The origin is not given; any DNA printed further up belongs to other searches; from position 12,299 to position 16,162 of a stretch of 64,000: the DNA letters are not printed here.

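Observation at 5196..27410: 22-kb tandem array of six T9SS cargo paralogues: variable N-terminal tip, constant ~610-aa uncharacterised core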

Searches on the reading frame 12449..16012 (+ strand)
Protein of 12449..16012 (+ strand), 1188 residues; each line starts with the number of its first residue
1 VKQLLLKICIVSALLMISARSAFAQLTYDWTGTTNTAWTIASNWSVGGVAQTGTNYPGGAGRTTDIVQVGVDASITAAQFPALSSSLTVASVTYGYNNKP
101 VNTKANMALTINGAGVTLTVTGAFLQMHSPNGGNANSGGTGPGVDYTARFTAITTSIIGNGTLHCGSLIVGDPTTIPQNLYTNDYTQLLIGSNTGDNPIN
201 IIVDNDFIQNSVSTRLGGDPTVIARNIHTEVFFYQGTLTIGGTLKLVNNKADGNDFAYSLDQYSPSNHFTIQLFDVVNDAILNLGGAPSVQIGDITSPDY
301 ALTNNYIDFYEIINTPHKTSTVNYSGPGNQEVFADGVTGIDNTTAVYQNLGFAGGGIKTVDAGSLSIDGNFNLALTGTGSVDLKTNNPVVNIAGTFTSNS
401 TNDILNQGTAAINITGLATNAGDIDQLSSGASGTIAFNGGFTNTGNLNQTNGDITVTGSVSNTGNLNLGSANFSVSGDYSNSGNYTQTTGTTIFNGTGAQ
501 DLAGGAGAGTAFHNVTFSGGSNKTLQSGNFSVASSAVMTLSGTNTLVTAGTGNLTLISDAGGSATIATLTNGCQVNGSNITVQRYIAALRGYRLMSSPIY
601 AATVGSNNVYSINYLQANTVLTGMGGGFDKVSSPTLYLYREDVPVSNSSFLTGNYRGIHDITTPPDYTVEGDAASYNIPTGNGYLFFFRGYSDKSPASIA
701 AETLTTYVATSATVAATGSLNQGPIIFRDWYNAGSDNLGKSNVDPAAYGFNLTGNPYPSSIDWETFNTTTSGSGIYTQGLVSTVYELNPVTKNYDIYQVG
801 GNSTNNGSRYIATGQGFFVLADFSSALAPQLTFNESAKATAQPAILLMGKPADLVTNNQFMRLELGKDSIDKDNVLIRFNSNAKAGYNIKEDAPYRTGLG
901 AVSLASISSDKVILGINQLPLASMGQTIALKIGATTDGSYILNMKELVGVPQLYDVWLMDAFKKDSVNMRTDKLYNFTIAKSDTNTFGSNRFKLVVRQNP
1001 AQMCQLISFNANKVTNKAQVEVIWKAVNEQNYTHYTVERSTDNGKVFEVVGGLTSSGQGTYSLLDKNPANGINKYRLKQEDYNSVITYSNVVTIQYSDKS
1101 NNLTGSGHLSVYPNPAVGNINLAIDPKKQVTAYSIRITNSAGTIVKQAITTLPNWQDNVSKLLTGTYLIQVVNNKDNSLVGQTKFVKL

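Call 4: search_protein_families(library=pfam, proteins=[window:12449-16012:+], max_evalue=0.1)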
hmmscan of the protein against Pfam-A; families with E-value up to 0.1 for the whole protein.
window:12449-16012:+ (1188 aa): 2 families
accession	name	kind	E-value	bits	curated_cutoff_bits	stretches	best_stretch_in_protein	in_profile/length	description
PF18962.6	Por_Secre_tail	-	2.2e-08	34.7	27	1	1111-1178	1-69/75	Secretion system C-terminal sorting domain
PF11589.14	DUF3244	-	0.0028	18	25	0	1117-1182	26-93/96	Domain of unknown function (DUF3244)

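Call 5: search_protein_families(library=ncbifam, proteins=[window:12449-16012:+], max_evalue=0.1)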
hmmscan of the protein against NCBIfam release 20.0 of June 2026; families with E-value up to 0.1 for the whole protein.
window:12449-16012:+ (1188 aa): 1 family
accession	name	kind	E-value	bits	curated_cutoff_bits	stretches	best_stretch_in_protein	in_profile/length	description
TIGR04183.1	Por_Secre_tail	domain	2.1e-07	30.8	23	1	1111-1176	1-63/72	T9SS type A sorting domain-containing protein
